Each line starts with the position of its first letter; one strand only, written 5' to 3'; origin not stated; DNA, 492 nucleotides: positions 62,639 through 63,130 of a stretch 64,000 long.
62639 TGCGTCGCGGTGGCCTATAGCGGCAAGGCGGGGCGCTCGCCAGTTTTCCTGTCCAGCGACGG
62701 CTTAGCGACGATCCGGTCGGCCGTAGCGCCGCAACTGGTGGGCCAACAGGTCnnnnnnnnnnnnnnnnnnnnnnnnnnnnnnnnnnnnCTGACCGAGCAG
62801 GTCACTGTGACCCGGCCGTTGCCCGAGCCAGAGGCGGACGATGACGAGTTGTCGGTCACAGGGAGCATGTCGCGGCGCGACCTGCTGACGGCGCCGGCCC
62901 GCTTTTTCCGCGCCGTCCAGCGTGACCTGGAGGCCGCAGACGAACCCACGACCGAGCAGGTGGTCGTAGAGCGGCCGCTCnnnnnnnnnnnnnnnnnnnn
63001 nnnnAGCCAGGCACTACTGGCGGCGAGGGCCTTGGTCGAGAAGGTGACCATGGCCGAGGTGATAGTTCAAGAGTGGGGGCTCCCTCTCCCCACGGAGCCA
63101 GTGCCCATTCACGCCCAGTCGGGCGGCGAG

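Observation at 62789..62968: Methylaspartate ammonia-lyase carries a ~60-aa acidic insertion and has no adjacent glutamate mutase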

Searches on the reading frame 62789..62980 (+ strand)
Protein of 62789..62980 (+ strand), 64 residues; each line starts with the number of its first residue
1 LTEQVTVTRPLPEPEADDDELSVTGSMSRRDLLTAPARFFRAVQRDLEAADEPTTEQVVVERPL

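Call 63: search_protein_families(library=pfam, proteins=[window:62789-62980:+], max_evalue=10)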
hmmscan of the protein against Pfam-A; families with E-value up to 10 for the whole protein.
seq(64 aa): 0 families
